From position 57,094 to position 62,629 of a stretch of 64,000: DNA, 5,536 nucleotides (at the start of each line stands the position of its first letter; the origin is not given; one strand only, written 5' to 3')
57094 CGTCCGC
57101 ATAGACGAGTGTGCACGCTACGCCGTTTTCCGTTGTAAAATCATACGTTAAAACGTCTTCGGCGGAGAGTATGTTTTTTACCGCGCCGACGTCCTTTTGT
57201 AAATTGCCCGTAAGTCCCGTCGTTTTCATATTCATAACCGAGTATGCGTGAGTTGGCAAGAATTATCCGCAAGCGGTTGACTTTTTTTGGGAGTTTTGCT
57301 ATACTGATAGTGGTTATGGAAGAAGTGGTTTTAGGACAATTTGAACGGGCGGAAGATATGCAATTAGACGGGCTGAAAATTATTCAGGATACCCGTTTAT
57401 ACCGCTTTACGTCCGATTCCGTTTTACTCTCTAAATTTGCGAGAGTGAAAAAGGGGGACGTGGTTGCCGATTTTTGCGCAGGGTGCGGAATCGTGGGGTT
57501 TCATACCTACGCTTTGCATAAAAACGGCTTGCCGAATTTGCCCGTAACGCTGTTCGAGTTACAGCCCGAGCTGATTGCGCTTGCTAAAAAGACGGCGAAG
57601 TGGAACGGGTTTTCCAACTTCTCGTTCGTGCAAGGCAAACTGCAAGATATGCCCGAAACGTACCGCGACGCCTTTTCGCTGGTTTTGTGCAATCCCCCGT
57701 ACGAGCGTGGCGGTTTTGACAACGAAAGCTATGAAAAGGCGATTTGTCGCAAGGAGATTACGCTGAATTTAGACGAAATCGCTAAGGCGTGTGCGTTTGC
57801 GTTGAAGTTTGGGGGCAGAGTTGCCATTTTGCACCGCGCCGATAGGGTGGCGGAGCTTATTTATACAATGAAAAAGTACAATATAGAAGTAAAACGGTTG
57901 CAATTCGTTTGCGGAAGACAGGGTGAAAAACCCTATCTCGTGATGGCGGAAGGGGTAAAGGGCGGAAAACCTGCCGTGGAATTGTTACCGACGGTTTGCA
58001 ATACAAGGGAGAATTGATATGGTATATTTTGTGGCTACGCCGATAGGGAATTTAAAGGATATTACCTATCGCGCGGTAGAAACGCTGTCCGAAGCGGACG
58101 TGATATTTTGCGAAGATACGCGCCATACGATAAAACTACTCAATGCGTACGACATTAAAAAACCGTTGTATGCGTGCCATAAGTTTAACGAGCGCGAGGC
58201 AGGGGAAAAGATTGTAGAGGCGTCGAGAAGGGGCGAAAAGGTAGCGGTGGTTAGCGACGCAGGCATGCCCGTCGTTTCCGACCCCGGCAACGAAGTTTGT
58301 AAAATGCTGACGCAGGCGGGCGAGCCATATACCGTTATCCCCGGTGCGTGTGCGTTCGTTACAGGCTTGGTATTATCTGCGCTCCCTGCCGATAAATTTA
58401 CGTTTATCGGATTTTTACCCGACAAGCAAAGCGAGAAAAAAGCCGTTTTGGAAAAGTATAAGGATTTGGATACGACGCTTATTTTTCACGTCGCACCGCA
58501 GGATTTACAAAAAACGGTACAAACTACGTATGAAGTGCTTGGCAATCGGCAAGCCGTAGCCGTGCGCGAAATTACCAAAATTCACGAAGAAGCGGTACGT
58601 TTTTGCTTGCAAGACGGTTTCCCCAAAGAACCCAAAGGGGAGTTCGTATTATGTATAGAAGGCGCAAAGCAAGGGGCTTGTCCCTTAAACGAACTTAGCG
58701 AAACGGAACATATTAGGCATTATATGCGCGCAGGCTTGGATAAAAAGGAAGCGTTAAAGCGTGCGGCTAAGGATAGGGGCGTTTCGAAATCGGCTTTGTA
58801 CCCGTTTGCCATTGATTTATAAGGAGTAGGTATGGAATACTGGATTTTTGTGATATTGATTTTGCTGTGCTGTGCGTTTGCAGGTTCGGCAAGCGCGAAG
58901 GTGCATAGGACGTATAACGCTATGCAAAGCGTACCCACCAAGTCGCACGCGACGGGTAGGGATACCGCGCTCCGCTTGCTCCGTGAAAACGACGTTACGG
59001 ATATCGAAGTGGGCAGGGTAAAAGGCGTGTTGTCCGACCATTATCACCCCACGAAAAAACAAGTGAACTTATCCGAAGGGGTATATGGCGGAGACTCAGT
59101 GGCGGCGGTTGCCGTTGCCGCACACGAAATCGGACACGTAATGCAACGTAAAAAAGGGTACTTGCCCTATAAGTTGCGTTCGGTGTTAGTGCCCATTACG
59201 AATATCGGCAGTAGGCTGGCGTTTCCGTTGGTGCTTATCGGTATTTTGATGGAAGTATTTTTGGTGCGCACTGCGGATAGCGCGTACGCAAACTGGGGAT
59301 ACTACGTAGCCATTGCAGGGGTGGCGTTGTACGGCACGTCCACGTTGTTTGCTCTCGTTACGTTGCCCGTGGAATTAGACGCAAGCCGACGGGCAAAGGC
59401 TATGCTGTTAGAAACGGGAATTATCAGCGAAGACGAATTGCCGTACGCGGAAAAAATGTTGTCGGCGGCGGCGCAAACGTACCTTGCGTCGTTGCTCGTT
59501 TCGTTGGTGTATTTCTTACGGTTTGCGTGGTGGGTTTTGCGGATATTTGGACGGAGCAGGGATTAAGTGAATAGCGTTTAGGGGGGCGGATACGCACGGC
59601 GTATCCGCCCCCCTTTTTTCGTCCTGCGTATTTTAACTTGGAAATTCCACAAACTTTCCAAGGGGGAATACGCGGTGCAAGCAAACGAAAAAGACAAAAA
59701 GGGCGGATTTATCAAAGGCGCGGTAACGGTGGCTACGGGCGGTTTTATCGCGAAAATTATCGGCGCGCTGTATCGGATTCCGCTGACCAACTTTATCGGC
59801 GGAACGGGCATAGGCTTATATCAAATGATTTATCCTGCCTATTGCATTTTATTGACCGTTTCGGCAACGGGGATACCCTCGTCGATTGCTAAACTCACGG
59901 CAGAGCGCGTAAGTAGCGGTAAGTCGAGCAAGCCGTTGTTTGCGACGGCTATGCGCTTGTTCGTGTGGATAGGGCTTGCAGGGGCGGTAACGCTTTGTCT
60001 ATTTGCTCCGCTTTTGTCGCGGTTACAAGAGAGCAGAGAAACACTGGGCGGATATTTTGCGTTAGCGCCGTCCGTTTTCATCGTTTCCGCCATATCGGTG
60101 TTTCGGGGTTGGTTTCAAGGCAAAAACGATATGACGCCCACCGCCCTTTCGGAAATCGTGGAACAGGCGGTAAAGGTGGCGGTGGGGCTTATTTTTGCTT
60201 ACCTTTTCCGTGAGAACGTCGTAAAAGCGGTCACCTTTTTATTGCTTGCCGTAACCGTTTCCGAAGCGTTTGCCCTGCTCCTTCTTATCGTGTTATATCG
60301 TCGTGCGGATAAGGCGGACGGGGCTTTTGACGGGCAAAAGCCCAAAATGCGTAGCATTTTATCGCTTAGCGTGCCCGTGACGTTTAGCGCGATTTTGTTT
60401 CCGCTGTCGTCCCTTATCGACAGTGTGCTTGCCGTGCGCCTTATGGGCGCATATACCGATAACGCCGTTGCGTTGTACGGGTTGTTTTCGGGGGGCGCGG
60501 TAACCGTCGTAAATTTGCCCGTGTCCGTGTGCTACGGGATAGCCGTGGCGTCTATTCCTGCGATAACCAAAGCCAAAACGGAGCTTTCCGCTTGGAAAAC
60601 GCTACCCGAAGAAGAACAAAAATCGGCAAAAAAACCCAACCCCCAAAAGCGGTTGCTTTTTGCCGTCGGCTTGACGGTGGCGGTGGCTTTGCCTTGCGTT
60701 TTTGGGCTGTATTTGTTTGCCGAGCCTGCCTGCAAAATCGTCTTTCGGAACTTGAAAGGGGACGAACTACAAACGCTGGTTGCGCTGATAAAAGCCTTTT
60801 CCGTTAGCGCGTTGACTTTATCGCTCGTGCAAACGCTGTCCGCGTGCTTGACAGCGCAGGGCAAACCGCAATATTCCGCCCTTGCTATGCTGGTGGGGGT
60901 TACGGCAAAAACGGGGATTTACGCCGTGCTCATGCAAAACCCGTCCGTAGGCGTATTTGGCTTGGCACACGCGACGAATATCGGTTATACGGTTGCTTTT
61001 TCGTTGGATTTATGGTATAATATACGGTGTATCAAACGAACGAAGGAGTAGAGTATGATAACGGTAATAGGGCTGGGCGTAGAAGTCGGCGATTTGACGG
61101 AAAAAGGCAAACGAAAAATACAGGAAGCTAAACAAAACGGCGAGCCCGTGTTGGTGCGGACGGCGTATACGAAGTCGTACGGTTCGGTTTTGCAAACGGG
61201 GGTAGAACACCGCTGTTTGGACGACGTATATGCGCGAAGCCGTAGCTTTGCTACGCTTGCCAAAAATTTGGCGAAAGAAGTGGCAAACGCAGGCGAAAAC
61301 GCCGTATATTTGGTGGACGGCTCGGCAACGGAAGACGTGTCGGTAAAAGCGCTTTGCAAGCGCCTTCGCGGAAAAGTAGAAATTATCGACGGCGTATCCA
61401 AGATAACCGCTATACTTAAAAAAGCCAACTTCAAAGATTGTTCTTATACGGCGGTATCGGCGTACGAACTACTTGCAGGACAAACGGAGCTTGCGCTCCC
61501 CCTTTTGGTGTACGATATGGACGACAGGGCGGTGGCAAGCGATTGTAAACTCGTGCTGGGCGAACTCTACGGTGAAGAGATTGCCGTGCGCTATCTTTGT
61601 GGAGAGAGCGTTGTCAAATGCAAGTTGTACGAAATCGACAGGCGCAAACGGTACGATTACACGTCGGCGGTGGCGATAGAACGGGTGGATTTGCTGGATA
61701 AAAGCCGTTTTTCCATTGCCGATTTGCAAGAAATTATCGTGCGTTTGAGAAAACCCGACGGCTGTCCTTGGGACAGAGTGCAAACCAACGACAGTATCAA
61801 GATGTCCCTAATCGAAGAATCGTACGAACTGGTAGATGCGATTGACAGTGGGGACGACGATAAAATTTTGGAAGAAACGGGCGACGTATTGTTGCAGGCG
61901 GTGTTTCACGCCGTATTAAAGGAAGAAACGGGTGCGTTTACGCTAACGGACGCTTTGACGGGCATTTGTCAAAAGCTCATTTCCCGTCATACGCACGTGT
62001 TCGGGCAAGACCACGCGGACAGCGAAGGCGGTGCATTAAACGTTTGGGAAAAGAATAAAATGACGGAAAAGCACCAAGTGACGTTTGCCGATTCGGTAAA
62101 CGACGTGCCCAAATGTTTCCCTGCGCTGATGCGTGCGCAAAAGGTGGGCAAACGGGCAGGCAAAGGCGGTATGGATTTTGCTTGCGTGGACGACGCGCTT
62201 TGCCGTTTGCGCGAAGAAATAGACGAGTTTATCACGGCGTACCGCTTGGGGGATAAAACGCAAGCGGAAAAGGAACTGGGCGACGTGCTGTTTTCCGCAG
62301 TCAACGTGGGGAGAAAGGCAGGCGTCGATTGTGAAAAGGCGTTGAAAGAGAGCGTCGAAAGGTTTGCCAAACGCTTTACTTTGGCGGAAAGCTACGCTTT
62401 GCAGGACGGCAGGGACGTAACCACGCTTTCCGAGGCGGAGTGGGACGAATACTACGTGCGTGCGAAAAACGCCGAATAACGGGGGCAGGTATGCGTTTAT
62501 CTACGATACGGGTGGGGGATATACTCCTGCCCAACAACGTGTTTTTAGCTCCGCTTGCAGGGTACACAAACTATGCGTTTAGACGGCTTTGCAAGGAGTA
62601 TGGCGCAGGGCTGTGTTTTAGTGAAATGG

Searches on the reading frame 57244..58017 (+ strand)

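Call 8: search_protein_families(library=pfam, proteins=[window:57244-58017:+])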
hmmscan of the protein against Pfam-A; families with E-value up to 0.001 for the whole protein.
window:57244-58017:+ (257 aa): 5 families
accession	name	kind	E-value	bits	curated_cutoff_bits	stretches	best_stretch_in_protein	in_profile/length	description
PF13847.12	Methyltransf_31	-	8.8e-12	45.4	27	1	69-214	2-127/145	Methyltransferase domain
PF05175.20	MTS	-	8.8e-09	35.7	23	1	60-168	22-123/170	Methyltransferase small domain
PF13649.12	Methyltransf_25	-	2.4e-06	28.6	27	1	79-150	4-71/97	Methyltransferase domain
PF08241.18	Methyltransf_11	-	0.0001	23.3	21.2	1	79-150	3-67/95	Methyltransferase domain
PF13679.12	Methyltransf_32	-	0.00054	20.4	27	1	61-138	16-94/143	Methyltransferase domain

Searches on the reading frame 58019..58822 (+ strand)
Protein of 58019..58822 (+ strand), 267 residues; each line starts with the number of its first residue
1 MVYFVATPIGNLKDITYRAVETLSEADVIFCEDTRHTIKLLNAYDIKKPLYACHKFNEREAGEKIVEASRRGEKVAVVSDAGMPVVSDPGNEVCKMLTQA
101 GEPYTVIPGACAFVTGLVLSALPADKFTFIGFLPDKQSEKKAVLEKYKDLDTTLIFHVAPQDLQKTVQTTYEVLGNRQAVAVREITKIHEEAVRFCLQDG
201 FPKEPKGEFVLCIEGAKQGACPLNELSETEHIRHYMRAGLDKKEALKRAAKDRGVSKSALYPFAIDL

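Call 8: search_protein_families(library=pfam, proteins=[window:58019-58822:+])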
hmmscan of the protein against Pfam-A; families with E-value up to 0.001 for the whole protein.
window:58019-58822:+ (267 aa): 1 family
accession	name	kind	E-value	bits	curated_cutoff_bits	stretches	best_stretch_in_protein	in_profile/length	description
PF00590.25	TP_methylase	-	2.7e-29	103.1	27.8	1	1-195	1-206/212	Tetrapyrrole (Corrin/Porphyrin) Methylases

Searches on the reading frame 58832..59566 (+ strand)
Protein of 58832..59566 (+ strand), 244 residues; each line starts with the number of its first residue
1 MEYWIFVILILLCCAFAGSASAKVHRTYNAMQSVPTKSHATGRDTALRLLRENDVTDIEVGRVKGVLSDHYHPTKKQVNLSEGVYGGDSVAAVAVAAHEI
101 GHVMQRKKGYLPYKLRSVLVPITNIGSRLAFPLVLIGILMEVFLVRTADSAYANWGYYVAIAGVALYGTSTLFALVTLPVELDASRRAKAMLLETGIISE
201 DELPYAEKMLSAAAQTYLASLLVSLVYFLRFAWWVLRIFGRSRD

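Call 8: search_protein_families(library=pfam, proteins=[window:58832-59566:+])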
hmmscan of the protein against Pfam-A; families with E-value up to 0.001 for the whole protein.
window:58832-59566:+ (244 aa): 1 family
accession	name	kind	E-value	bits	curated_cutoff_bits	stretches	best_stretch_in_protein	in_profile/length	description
PF04298.18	Zn_peptidase_2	-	7.7e-72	241.8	27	1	7-232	2-214/218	Putative neutral zinc metallopeptidase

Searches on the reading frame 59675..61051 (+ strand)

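Call 8: search_protein_families(library=pfam, proteins=[window:59675-61051:+])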
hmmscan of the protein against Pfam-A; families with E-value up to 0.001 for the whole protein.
window:59675-61051:+ (458 aa): 2 families
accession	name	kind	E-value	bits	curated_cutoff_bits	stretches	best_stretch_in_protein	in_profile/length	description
PF01943.22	Polysacc_synt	-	1.6e-31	110.2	28.2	1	14-300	3-273/274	Polysaccharide biosynthesis protein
PF13440.11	Polysacc_synt_3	-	0.00058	19.6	23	1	88-260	46-209/293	Polysaccharide biosynthesis protein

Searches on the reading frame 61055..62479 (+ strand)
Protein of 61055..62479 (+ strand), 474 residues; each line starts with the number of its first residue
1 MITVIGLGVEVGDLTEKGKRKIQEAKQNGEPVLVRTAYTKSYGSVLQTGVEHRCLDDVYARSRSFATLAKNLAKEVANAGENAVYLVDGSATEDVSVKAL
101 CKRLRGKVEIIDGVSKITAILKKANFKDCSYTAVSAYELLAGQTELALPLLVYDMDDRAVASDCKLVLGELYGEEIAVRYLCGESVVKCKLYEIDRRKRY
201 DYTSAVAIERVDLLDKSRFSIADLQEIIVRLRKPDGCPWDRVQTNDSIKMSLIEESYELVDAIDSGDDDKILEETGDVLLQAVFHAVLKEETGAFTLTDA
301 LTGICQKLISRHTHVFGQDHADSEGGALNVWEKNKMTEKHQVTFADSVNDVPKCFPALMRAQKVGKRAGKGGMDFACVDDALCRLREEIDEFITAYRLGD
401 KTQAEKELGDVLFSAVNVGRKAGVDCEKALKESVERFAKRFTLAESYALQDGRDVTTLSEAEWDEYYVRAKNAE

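Call 8: search_protein_families(library=pfam, proteins=[window:61055-62479:+])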
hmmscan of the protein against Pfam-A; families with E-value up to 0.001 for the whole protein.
window:61055-62479:+ (474 aa): 4 families
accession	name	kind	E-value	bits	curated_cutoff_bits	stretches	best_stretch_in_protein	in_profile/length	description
PF03819.22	MazG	-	1.2e-31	109.3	22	2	243-316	1-74/74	MazG nucleotide pyrophosphohydrolase domain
PF01503.22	PRA-PH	-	7.4e-08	33.1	21.3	0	385-432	34-81/86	Phosphoribosyl-ATP pyrophosphohydrolase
PF00590.25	TP_methylase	-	0.00012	22.5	27.8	1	1-127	1-130/212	Tetrapyrrole (Corrin/Porphyrin) Methylases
PF12643.12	MazG-like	-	0.00054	20.6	27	0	387-443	17-72/85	MazG-like family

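Call 23: find_encoding_contigs(protein=window:61055-62479:+, flank=10000, max_places=2)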
Protein window:61055-62479:+ (474 aa): 6 contigs read that carry it; 2 places shown.
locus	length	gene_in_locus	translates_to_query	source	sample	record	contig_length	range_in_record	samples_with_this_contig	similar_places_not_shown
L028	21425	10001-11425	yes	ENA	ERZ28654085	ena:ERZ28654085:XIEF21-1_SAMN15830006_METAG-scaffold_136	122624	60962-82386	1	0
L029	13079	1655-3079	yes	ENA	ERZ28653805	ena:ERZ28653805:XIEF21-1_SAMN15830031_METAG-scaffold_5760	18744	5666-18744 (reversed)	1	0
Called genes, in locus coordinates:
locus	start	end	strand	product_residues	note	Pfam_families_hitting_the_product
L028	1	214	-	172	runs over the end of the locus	PF06177:QueT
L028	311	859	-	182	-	PF06866:DUF1256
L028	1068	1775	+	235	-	PF02674:Colicin_V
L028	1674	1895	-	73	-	-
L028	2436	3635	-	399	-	PF25198:Spore_GerAC_N, PF05504:Spore_GerAC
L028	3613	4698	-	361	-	PF03845:Spore_permease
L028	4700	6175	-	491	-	PF03323:GerA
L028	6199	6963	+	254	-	PF05175:MTS, PF13649:Methyltransf_25 (weak), PF13847:Methyltransf_31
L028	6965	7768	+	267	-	PF00590:TP_methylase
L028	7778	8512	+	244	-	PF04298:Zn_peptidase_2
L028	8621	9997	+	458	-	PF01943:Polysacc_synt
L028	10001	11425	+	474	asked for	PF01503:PRA-PH (faint), PF03819:MazG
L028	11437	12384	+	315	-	PF01207:Dus, PF00977:His_biosynth (weak)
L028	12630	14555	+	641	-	PF02518:HATPase_c, PF00204:DNA_gyraseB, PF01751:Toprim, PF00986:DNA_gyraseB_C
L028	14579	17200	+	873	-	PF00521:DNA_topoisoIV, PF03989:DNA_gyraseA_C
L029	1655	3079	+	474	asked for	PF01503:PRA-PH (faint), PF03819:MazG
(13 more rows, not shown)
